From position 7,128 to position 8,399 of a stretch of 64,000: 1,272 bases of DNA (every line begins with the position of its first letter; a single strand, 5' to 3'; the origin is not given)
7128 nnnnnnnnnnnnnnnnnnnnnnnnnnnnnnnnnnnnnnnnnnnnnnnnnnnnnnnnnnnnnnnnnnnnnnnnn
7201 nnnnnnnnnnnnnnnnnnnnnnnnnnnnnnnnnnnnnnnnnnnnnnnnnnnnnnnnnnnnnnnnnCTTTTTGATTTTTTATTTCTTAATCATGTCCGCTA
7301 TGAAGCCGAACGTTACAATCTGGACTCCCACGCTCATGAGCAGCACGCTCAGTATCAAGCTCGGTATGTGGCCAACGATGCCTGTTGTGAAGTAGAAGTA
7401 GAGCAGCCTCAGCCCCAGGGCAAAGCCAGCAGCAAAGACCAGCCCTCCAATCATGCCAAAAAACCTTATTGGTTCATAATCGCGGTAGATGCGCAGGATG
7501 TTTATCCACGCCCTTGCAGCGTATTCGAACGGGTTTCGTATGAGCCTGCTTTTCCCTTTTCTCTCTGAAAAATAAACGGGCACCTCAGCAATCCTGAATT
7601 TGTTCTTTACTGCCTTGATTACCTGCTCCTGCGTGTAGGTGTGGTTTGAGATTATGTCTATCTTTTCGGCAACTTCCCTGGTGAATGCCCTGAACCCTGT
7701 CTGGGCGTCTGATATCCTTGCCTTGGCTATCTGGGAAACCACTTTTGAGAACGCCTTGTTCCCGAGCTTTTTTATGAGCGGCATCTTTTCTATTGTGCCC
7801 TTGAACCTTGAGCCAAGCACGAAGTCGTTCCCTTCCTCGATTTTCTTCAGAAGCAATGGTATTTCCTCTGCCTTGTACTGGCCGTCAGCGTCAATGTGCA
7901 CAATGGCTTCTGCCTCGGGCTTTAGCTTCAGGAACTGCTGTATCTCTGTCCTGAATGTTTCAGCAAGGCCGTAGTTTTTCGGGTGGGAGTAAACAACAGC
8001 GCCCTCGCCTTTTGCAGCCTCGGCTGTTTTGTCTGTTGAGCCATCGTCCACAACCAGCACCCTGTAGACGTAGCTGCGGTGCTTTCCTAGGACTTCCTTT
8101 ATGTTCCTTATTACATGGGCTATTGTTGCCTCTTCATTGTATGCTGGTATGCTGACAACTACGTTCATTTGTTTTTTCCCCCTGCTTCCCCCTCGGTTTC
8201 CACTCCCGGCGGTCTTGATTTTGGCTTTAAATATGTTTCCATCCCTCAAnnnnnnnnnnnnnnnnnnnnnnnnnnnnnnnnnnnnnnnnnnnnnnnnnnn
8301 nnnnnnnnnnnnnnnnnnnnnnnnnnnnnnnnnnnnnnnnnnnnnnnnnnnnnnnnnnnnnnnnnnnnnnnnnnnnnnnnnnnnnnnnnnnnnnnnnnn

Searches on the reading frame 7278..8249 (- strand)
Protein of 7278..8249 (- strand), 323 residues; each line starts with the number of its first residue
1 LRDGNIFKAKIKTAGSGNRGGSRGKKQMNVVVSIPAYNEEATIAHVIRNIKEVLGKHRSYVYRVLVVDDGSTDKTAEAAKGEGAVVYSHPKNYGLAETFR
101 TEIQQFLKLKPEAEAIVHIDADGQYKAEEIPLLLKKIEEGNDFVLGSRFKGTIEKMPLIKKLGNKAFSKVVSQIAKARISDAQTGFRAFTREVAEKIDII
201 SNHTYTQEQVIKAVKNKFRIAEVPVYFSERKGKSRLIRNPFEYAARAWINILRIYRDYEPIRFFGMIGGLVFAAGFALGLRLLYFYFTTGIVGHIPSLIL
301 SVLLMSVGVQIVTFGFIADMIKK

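Call 67: search_protein_families(library=pfam, proteins=[window:7278-8249:-])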
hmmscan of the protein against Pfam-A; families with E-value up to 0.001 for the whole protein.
window:7278-8249:- (323 aa): 2 families
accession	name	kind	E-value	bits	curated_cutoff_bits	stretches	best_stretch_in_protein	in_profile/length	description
PF00535.33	Glycos_transf_2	-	5e-21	75.8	23.3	1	32-197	2-167/168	Glycosyl transferase family 2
PF13704.12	Glyco_tranf_2_4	-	0.00012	22.9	27.5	1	50-122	7-81/98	Glycosyl transferase family 2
